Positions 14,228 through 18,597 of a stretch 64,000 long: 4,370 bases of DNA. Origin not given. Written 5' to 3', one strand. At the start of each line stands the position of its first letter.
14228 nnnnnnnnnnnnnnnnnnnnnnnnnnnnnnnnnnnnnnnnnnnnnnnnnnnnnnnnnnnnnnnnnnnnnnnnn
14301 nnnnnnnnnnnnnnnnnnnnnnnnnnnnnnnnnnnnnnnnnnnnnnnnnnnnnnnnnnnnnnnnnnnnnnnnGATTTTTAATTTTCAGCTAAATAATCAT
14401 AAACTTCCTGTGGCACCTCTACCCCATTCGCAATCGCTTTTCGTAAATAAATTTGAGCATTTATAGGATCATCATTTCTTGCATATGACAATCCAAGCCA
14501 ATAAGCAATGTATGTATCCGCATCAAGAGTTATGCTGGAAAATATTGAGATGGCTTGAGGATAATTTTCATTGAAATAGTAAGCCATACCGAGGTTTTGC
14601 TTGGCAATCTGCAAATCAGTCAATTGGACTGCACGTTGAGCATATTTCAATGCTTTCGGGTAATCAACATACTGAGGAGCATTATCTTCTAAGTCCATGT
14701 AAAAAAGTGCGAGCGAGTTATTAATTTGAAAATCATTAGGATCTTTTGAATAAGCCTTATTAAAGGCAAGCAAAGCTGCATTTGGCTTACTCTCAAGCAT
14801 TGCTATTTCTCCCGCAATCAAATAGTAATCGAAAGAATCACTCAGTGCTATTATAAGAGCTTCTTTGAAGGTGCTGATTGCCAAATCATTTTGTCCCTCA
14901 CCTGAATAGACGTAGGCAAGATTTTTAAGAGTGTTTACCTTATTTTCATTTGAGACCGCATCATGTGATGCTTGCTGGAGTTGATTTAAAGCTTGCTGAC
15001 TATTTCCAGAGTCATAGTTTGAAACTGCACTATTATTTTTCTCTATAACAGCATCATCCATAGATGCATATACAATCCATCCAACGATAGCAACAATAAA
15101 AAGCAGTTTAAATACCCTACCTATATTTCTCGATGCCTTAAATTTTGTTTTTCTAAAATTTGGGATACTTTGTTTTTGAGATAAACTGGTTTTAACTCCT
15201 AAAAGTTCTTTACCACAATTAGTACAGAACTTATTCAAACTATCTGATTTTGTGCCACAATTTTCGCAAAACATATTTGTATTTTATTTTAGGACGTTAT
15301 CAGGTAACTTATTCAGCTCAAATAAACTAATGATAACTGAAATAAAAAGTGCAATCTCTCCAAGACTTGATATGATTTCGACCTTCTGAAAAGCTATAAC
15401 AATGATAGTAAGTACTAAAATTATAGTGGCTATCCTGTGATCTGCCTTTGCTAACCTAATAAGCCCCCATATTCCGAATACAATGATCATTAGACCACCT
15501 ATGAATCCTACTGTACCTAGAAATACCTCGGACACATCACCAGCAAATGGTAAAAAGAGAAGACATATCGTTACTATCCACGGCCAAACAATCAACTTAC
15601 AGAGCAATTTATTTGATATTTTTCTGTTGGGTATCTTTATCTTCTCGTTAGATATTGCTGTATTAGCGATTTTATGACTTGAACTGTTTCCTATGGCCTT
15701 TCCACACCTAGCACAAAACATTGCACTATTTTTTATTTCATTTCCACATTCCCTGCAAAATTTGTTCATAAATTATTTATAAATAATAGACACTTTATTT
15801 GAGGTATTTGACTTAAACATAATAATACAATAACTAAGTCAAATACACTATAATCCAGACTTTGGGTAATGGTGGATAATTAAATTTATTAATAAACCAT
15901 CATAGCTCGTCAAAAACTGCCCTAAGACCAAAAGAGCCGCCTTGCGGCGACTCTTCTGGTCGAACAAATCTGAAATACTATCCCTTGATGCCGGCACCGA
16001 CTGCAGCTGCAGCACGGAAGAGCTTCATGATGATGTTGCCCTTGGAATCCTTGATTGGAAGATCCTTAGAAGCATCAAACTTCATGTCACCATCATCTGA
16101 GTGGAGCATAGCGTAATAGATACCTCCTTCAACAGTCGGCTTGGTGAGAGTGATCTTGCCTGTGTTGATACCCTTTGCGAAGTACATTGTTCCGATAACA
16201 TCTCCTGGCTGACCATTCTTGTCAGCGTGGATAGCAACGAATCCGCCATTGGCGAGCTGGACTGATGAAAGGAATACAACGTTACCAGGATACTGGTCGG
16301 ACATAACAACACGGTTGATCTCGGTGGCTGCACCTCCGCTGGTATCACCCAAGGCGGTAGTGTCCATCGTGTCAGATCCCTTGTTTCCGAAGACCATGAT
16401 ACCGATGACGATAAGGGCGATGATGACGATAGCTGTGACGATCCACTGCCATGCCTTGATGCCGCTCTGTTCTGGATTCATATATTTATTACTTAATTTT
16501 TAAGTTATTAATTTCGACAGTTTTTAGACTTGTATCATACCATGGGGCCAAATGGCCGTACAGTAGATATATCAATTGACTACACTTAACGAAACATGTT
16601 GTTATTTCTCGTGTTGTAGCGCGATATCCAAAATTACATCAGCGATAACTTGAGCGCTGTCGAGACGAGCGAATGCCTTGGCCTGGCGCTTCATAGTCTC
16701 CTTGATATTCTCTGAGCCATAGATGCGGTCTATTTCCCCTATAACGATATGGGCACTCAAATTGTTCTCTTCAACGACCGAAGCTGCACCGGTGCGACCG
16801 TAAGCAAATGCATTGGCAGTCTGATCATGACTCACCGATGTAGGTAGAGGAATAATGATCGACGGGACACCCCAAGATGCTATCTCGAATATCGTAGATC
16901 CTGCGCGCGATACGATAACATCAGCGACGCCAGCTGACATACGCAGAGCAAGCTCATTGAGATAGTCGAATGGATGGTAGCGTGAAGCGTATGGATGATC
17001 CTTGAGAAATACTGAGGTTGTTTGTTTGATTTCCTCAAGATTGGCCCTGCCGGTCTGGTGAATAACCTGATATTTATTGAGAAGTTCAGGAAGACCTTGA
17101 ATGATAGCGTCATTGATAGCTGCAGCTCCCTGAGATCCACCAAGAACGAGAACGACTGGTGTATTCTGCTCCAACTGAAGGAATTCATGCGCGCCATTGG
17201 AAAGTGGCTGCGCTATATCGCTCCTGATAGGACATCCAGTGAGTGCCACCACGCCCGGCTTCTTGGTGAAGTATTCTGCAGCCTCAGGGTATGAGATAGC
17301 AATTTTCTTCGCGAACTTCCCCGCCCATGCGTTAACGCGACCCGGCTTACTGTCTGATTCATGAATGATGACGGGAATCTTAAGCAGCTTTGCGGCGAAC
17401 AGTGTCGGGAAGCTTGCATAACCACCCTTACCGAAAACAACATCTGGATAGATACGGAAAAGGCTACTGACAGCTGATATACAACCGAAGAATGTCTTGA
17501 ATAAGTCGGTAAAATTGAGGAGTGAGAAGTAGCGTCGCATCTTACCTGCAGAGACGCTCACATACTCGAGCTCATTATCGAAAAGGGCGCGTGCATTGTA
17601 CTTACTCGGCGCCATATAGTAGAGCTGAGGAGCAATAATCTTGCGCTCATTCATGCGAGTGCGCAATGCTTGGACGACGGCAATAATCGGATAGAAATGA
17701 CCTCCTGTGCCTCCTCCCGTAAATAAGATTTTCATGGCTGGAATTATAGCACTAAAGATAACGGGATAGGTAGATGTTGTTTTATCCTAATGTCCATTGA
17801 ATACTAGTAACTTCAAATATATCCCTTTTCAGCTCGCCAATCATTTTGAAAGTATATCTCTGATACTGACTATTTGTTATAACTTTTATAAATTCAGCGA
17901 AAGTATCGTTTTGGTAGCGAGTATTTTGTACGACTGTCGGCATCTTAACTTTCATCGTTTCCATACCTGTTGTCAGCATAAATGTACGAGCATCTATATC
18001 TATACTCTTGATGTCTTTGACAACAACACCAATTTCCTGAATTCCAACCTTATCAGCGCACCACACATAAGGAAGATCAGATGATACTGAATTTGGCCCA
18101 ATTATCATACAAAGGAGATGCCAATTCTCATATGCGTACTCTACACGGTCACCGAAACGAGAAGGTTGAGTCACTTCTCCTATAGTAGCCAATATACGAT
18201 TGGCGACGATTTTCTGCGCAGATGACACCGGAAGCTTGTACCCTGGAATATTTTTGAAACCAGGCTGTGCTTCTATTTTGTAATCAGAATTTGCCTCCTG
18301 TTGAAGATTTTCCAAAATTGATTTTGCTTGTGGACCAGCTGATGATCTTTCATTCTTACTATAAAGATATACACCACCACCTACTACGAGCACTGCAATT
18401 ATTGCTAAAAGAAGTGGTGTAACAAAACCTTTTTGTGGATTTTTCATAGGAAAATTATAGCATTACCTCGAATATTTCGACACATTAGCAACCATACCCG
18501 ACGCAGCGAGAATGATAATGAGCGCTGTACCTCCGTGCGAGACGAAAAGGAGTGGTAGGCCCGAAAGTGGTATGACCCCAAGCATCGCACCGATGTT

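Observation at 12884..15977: AT-rich 3.1-kb island encoding four consecutive double-zinc-ribbon membrane proteins with different output domains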

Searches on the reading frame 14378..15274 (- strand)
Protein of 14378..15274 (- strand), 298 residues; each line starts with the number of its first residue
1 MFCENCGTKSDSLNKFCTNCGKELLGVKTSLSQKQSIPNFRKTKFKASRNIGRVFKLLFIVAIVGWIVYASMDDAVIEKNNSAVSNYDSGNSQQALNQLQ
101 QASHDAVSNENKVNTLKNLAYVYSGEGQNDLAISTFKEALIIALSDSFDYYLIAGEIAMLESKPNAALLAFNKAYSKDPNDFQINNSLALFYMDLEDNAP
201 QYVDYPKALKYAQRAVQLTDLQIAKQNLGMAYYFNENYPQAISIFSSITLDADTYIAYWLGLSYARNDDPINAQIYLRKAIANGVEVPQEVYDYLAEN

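Call 6: search_protein_families(library=pfam, proteins=[window:14378-15274:-], max_evalue=0.1)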
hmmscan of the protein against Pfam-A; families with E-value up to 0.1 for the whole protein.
window:14378-15274:- (298 aa): 18 families
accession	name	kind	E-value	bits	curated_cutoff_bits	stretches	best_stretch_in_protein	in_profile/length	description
PF07719.23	TPR_2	-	8e-14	51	27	0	257-282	4-29/34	Tetratricopeptide repeat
PF00515.34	TPR_1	-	1.9e-09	37.4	27.8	1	114-141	2-29/34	Tetratricopeptide repeat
PF13424.12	TPR_12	-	2.7e-09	37.5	30.1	1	80-140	7-72/77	Tetratricopeptide repeat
PF13432.12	TPR_16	-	3.4e-08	34.2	32.7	1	119-181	3-64/65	Tetratricopeptide repeat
PF13428.12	TPR_14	-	8.1e-07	29.6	23.5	0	151-188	4-41/44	Tetratricopeptide repeat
PF14559.12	TPR_19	-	1.4e-06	28.9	25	0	204-259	6-62/68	Tetratricopeptide repeat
PF13181.12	TPR_8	-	3.1e-06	27.4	25.7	0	118-140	6-28/34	Tetratricopeptide repeat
PF13176.12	TPR_7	-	3.1e-05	24.1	27.9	1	115-145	1-31/36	Tetratricopeptide repeat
PF23914.1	TPR_CcmH_CycH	-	0.0001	22.6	42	1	152-248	54-147/158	Cytochrome c-type biogenesis protein H TPR domain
PF13248.11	Zn_ribbon_3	-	0.00014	21.7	27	1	3-24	5-26/26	zinc-ribbon domain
PF13174.12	TPR_6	-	0.00081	20.3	26.3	0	258-283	4-29/33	Tetratricopeptide repeat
PF13431.12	TPR_17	-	0.00085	19.9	24.4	1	170-193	1-24/34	Tetratricopeptide repeat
PF12773.13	DZR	-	0.0011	19.5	27.3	1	3-24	1-22/45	Double zinc ribbon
PF13240.11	Zn_Ribbon_1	-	0.0053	17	25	1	2-24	1-23/23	zinc-ribbon domain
PF25062.1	ARM_TT21_N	-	0.01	16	40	0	222-266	27-71/222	Tetratricopeptide repeat protein 21 N-terminal ARM repeat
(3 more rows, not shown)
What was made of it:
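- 14378..15274 (-): g3: N-terminal zinc ribbon, one TM helix (54-72) and an extracytoplasmic TPR domain (298 aa). Conserved cassette member. Pfam TPR_2, TPR_1 and TPR_12 (call 6).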

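Call 17: search_protein_families(library=ncbifam, proteins=[window:14378-15274:-], max_evalue=0.1)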
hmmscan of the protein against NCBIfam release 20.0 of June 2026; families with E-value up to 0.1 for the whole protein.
window:14378-15274:- (298 aa): 10 families
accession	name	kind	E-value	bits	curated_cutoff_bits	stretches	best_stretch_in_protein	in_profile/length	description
TIGR02917.1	PEP_TPR_lipo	equivalog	1e-09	36.9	312.2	1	89-282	546-731/899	XrtA/PEP-CTERM system TPR-repeat protein PrsT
NF040959.1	MamA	equivalog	9.9e-08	31.7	200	1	81-219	42-169/204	magnetosome protein MamA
TIGR02521.1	type_IV_pilW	equivalog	7.1e-07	29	154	1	83-142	38-94/234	type IV pilus biogenesis/stability protein PilW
NF047558.1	TPR_END_plus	domain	2.9e-05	23.9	32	0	118-140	4-26/56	TPR end-of-group domain-containing protein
NF002725.1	PRK02603.1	equivalog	0.0011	19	143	1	84-140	43-99/173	photosystem I assembly protein Ycf3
NF033920.0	C39_PA2778_fam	equivalog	0.0011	18.5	150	0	85-141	199-252/255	PA2778 family cysteine peptidase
NF038027.1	TssQ_fam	subfamily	0.0028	18.2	65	1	81-141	11-72/100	TssQ family T6SS-associated lipoprotein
TIGR02552.1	LcrH_SycD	equivalog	0.011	15.5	104.8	0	109-195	14-99/136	SycD/LcrH family type III secretion system chaperone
NF047507.1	TPR_BatC_Lepto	exception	0.012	15.1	175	1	73-141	56-124/214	TPR repeat-containing protein BatC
NF045510.1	4Cys_prefix_kin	domain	0.016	15.5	24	0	14-24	16-26/26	4-Cys prefix domain-containing protein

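Call 18: search_protein_families(library=padloc, proteins=[window:14378-15274:-], max_evalue=0.1)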
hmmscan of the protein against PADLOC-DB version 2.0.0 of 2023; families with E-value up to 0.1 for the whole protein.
window:14378-15274:- (298 aa): 0 families

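Call 19: search_protein_families(library=phrogs, proteins=[window:14378-15274:-], max_evalue=0.1)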
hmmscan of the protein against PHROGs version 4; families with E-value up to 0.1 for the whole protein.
window:14378-15274:- (298 aa): 5 families
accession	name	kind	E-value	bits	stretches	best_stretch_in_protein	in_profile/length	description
phrog_6586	-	unknown function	3.6e-05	24.6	1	1-86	4-90/129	-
phrog_2546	-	unknown function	0.00046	21.5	1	1-33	1-33/180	-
phrog_24039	-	unknown function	0.0014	18.1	1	71-197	545-668/780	-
phrog_7590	-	unknown function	0.017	15.9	0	128-211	70-152/234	-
phrog_4852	-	unknown function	0.051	14.2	1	2-79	15-92/194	-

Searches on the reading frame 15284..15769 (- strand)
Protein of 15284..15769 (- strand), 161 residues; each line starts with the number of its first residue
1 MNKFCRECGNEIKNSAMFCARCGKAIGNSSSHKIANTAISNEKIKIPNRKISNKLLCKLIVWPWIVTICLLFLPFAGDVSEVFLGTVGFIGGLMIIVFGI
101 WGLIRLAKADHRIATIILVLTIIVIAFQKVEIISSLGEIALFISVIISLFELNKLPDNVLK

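Call 6: search_protein_families(library=pfam, proteins=[window:15284-15769:-], max_evalue=0.1)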
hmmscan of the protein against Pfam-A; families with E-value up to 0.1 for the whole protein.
window:15284-15769:- (161 aa): 11 families
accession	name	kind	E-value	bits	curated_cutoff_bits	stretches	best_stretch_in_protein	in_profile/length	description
PF13240.11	Zn_Ribbon_1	-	1.6e-06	28.2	25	1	4-25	1-22/23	zinc-ribbon domain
PF12773.13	DZR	-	0.00083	19.9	27.3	1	5-26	1-22/45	Double zinc ribbon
PF24461.1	DUF7576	-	0.0046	17.2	27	0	15-36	16-37/60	Family of unknown function (DUF7576)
PF17032.10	Zn_ribbon_15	-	0.0069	17.6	28.9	1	3-23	53-73/73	zinc-ribbon family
PF22635.1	I-TevI_ZnF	-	0.0084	16.4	27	1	3-27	1-24/31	Intron-associated endonuclease 1 zinc finger domain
PF18912.6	DZR_2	-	0.016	15.5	27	1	3-27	22-47/56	Double zinc ribbon domain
PF16919.11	PknG_rubred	-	0.02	15.3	28.5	1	11-37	31-57/74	Protein kinase G rubredoxin domain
PF14149.11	YhfH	-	0.026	14.8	27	0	2-14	13-25/37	YhfH-like protein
PF10005.14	Zn_ribbon_DZR_6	-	0.033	15.3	23.4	1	5-39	4-38/93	zinc-ribbon domain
PF13248.11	Zn_ribbon_3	-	0.033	14.1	27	1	5-24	5-24/26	zinc-ribbon domain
PF14803.11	Zn_ribbon_Nudix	-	0.044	14.1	25.6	0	3-13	1-11/34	Nudix N-terminal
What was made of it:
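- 15284..15769 (-): g4: N-terminal C4 zinc ribbon plus 3-4 TM helices (161 aa). It is a near-orphan occupying the variable first slot of the cassette. Pfam Zn_Ribbon_1 (call 6).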

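Call 17: search_protein_families(library=ncbifam, proteins=[window:15284-15769:-], max_evalue=0.1)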
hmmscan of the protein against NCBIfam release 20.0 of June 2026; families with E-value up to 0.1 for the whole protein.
window:15284-15769:- (161 aa): 2 families
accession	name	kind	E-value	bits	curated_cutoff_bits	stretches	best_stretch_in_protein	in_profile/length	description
NF053815.1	teico_TcaA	equivalog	0.002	17.1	550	1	3-72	2-69/463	membrane-associated protein TcaA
NF033497.1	rubre_like_arch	subfamily_domain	0.072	12.8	32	0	5-25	3-25/34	rubrerythrin-like domain-containing protein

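Call 18: search_protein_families(library=padloc, proteins=[window:15284-15769:-], max_evalue=0.1)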
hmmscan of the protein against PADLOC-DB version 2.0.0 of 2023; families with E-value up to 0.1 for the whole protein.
window:15284-15769:- (161 aa): 0 families

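Call 19: search_protein_families(library=phrogs, proteins=[window:15284-15769:-], max_evalue=0.1)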
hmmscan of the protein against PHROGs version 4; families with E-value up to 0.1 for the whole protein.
window:15284-15769:- (161 aa): 7 families
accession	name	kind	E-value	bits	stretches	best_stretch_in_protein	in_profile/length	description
phrog_2546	-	unknown function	3.6e-05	25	1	4-34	2-34/180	-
phrog_4852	-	unknown function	0.0003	21.5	1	3-50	14-63/194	-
phrog_9700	-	unknown function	0.0039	17.1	1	2-57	6-60/483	-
phrog_8436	-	unknown function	0.021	15.9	1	2-41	63-102/110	-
phrog_16989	-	moron, auxiliary metabolic gene and host takeover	0.027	15.5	1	2-124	6-112/122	membrane protein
phrog_27136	-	unknown function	0.039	14.4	1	3-33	2-31/224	-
phrog_22898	-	unknown function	0.088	13.9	0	3-145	2-137/163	-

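Call 49: find_homologous_proteins(query=window:15284-15769:-, max_evalue=0.001)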
Query window:15284-15769:- (161 aa): 2 proteins with E <= 0.001 among 74 candidates.
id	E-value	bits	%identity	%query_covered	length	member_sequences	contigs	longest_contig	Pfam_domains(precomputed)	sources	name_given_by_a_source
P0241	2.4e-97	341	100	100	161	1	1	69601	PF13240.12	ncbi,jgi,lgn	ncbi:MAG: hypothetical protein RLY66_433 [Candidatus Parcubacteria bacterium]|jgi:hypothetical prote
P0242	6.0e-44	168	52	97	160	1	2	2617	PF13240.12,PF12773.14,PF13248.12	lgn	-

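Call 50: find_encoding_contigs(protein=P0242, flank=5000, max_places=3)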
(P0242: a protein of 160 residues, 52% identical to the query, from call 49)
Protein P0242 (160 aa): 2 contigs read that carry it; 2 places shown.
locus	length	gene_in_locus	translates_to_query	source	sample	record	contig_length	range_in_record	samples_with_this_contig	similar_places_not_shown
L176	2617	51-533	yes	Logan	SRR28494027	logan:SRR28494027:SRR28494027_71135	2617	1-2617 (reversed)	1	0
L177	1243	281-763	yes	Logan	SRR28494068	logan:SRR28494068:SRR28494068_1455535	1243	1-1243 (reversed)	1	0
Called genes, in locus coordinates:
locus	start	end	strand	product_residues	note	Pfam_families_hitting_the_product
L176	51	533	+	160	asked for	PF12773:DZR (weak), PF13240:Zn_Ribbon_1 (weak), PF13248:Zn_ribbon_3 (weak)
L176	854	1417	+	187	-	-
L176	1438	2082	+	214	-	PF13462:Thioredoxin_4, PF01323:DSBA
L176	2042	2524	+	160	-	PF07884:VKOR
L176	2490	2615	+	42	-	?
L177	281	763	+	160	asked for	PF12773:DZR (weak), PF13240:Zn_Ribbon_1 (weak), PF13248:Zn_ribbon_3 (weak)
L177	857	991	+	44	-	PF20106:DUF6496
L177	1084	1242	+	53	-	?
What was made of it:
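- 15284..15769 (-): That homologue lies next to DsbA/VKOR genes, not next to a cassette (call 50).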

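Call 75: search_protein_representatives(protein=window:15284-15769:-)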
Query: 161 residues. Proteins with E-value up to 0.001 (for the whole library): 296; up to 1e-10: 5; up to 1e-30: 1. The best 150 are listed.
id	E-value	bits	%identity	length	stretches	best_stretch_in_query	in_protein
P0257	4.7e-39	150.2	46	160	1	1-158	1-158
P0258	3.9e-19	85.5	43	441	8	3-38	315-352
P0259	1.5e-18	83.6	30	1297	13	3-37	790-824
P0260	1.4e-13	67.5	47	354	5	1-25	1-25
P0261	2.5e-11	60.2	40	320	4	2-40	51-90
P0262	1.1e-10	58.1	36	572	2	2-64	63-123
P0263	1.2e-10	57.9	36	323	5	4-38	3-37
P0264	1.0e-09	54.9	35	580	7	3-34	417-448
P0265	1.6e-09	54.3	36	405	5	4-42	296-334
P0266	2.1e-09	53.9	39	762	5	4-29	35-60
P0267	3.8e-09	53.0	31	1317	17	4-49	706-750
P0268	4.8e-09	52.7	47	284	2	1-46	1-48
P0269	1.2e-08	51.5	33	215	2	3-125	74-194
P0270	1.3e-08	51.4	40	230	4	1-27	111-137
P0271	1.5e-08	51.1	34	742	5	3-75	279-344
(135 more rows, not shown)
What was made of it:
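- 15284..15769 (-): One homologue (52% identity) among 5.8 billion proteins and one full-length representative among 1.84 billion (calls 49, 75).
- g4 is an orphan (calls 49, 75).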

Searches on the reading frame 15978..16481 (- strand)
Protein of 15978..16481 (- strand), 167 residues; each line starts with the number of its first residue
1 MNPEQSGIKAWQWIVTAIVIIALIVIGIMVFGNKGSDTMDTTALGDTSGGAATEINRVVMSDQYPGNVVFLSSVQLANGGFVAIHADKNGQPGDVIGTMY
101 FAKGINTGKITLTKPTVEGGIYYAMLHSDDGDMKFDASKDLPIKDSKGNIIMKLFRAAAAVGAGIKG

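Call 6: search_protein_families(library=pfam, proteins=[window:15978-16481:-], max_evalue=0.1)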
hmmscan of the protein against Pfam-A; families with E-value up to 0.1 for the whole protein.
window:15978-16481:- (167 aa): 2 families
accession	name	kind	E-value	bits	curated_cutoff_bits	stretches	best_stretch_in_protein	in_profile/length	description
PF23951.1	DUF7282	-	6.8e-15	55.7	27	1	58-153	3-107/112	Domain of unknown function (DUF7282)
PF25680.1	Mom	-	0.083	13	27.1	0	25-68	41-84/202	Mom protein family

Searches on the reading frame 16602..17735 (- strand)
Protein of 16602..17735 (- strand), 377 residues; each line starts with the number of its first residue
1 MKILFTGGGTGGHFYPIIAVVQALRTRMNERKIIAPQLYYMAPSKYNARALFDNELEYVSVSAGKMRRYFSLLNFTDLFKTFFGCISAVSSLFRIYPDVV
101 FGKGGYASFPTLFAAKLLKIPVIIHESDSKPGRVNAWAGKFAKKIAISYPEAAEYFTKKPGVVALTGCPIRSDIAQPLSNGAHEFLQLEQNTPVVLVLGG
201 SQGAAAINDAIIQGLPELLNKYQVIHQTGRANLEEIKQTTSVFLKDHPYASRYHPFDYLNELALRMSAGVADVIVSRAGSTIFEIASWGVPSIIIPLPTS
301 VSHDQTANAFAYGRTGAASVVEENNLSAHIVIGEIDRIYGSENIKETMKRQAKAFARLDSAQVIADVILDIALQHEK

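Call 11: find_related_loci(query=window:16602-17735:-, collection=genome_contigs, flank=10000)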
Query window:16602-17735:- (377 aa) in genome_contigs; peptide patterns used: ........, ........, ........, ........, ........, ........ (x = any residue, [..] = any of these).
256 stretches matched a pattern; 168 encode a relative of the query (tblastn E <= 1e-3); the best 80 are kept; 80 distinct loci.
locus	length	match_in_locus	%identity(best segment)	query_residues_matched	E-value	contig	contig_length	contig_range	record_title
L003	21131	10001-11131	94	1-377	0e+0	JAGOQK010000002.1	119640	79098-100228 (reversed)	MAG: Candidatus Paceibacterota bacterium isolate Gw_Eff_bin_108 Gw_Eff_166_length_119640_cov_5.931012, whole genome shot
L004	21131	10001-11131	90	1-377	0e+0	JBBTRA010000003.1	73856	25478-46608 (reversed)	MAG: Patescibacteria group bacterium isolate H41-bin055_1 H41_bin055_1_000000000003, whole genome shotgun sequence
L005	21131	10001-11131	81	1-377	0e+0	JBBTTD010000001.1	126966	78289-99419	MAG: Patescibacteria group bacterium isolate H41-bin002_1 H41_bin002_1_000000000001, whole genome shotgun sequence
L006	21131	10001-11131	83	1-377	0e+0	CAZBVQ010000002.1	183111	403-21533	MAG TPA_asm: uncultured Candidatus Saccharibacteria bacterium isolate SRP133034_co1_10 genome assembly, contig: NODE_15_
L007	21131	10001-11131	83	1-377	0e+0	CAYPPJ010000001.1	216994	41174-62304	MAG TPA_asm: uncultured Candidatus Saccharibacteria bacterium isolate SRP278252_co2_123 genome assembly, contig: NODE_48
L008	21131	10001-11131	81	1-377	0e+0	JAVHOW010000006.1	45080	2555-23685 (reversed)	MAG: Candidatus Paceibacterota bacterium isolate auto_41_21 WB_2019_0_2um_262_length_45080_cov_11, whole genome shotgun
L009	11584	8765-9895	80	1-377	0e+0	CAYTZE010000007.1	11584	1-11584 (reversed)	MAG TPA_asm: uncultured Candidatus Saccharibacteria bacterium isolate SRP173033_co1_7 genome assembly, contig: NODE_1247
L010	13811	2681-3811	81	1-377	0e+0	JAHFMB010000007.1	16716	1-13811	MAG: Candidatus Taylorbacteria bacterium isolate nzgw447 NODE_4842_length_16717_cov_3.079236, whole genome shotgun seque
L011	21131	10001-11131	81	1-377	0e+0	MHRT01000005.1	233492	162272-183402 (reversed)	MAG: Candidatus Taylorbacteria bacterium RIFCSPHIGHO2_12_FULL_45_16 rifcsphigho2_12_scaffold_21, whole genome shotgun se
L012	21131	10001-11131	79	1-377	0e+0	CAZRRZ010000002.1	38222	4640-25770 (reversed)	MAG TPA_asm: uncultured Candidatus Saccharibacteria bacterium isolate SRP286056_co2_115 genome assembly, contig: NODE_13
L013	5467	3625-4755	76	1-377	0e+0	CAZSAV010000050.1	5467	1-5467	MAG TPA_asm: uncultured Candidatus Saccharibacteria bacterium isolate SRP278252_co2_806 genome assembly, contig: NODE_32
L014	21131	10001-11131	76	1-377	0e+0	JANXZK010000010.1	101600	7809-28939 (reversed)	MAG: bacterium isolate GL140_4_metabat_307 GL140_4_k141_599235, whole genome shotgun sequence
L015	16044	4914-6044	73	1-377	0e+0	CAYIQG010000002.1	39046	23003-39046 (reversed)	MAG TPA_asm: uncultured Candidatus Saccharibacteria bacterium isolate ERP119705_co3_300 genome assembly, contig: NODE_10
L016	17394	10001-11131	76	1-377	0e+0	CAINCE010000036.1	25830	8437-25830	uncultured bacterium isolate KR5_bin-306 genome assembly, contig: bin-306:36/77, whole genome shotgun sequence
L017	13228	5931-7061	75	1-377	0e+0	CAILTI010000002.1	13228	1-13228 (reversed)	uncultured bacterium isolate MJ-time_bin-2460 genome assembly, contig: bin-2460:02/60, whole genome shotgun sequence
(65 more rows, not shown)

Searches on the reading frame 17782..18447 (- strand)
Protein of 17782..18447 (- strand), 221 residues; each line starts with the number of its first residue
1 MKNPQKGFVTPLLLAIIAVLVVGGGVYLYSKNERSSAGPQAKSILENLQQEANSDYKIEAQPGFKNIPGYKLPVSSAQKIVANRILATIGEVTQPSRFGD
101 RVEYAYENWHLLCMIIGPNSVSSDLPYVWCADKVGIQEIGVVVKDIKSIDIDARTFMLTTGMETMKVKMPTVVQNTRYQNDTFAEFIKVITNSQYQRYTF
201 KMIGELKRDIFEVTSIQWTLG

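Call 6: search_protein_families(library=pfam, proteins=[window:17782-18447:-], max_evalue=0.1)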
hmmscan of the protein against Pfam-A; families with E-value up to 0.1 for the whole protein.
window:17782-18447:- (221 aa): 0 families

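Call 17: search_protein_families(library=ncbifam, proteins=[window:17782-18447:-], max_evalue=0.1)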
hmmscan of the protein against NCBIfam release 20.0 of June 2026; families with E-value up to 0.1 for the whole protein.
window:17782-18447:- (221 aa): 0 families

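Call 18: search_protein_families(library=padloc, proteins=[window:17782-18447:-], max_evalue=0.1)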
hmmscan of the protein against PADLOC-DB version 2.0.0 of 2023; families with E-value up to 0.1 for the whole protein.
window:17782-18447:- (221 aa): 0 families

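Call 19: search_protein_families(library=phrogs, proteins=[window:17782-18447:-], max_evalue=0.1)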
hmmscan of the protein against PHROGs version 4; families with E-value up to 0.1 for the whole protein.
window:17782-18447:- (221 aa): 2 families
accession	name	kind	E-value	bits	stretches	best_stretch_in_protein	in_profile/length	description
phrog_12535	-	unknown function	0.03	15.4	1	16-62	15-63/93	-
phrog_16988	-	unknown function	0.055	14.1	0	12-31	8-27/47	-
